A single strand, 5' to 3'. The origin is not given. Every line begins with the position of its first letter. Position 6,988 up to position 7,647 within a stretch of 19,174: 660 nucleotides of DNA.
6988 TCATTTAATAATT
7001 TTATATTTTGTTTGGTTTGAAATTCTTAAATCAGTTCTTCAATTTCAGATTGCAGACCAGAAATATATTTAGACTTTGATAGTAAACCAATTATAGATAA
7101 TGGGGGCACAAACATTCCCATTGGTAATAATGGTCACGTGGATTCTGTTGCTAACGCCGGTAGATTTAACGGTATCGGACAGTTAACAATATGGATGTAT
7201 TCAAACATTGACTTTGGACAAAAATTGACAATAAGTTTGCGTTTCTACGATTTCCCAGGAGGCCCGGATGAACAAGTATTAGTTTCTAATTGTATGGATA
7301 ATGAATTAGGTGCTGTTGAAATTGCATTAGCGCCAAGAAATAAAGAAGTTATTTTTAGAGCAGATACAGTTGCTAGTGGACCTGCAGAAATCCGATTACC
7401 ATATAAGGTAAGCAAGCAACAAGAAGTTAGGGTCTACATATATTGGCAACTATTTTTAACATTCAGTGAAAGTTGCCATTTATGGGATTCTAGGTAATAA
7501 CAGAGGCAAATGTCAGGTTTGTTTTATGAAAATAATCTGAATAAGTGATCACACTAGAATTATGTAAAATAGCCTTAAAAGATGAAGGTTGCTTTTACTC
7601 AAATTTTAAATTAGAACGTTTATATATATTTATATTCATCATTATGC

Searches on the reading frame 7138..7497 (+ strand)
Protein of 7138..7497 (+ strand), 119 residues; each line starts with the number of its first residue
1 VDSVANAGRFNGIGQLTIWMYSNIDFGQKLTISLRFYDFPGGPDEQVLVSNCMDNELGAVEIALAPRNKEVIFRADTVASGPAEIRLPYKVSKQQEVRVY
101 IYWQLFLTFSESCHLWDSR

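Call 38: search_protein_families(library=pfam, proteins=[window:7138-7497:+], max_evalue=0.01)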
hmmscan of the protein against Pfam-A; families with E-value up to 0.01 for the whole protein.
window:7138-7497:+ (119 aa): 0 families

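Call 39: find_homologous_proteins(query=window:7138-7497:+, max_evalue=0.001)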
Query window:7138-7497:+ (119 aa): 8 proteins with E <= 0.001 among 8 candidates.
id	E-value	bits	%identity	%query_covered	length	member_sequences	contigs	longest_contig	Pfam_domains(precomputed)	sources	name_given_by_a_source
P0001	7.4e-71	253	95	99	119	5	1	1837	-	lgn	-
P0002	1.2e-48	182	85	80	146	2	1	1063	-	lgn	-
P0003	2.7e-47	177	83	85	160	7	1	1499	-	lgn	-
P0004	2.3e-45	171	84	79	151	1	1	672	-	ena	-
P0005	3.2e-41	158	97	65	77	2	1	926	-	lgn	-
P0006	4.0e-35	138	92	60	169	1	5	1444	-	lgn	-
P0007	8.8e-35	137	64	85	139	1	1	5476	-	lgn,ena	-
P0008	9.1e-26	108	91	48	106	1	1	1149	-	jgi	jgi:hypothetical protein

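Call 40: find_encoding_contigs(protein=P0001, flank=3000, max_places=4)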
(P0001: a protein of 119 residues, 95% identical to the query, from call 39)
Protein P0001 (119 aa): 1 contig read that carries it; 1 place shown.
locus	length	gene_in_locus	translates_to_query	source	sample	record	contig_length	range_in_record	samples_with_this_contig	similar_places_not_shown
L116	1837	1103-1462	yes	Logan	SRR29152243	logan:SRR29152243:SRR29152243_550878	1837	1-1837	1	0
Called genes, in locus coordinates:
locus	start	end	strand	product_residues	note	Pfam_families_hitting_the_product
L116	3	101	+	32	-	?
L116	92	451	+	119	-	-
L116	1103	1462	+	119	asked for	-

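Call 41: find_encoding_contigs(protein=P0007, flank=5000, max_places=4)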
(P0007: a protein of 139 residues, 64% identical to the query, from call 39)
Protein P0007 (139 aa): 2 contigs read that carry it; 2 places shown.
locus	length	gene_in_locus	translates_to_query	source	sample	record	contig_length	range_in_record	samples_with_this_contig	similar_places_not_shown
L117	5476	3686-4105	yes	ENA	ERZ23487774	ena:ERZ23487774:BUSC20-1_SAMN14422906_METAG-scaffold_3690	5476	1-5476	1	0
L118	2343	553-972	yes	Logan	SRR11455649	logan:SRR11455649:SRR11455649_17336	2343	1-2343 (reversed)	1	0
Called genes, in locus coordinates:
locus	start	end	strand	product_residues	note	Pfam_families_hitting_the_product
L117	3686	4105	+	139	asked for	-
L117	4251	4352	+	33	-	-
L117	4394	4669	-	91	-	-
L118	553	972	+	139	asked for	-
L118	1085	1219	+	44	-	-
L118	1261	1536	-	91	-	-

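Call 54: find_encoding_contigs(protein=window:7138-7497:+, flank=10000, max_places=5)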
Protein window:7138-7497:+ (119 aa): no gene with exactly this product is on record in the collection.
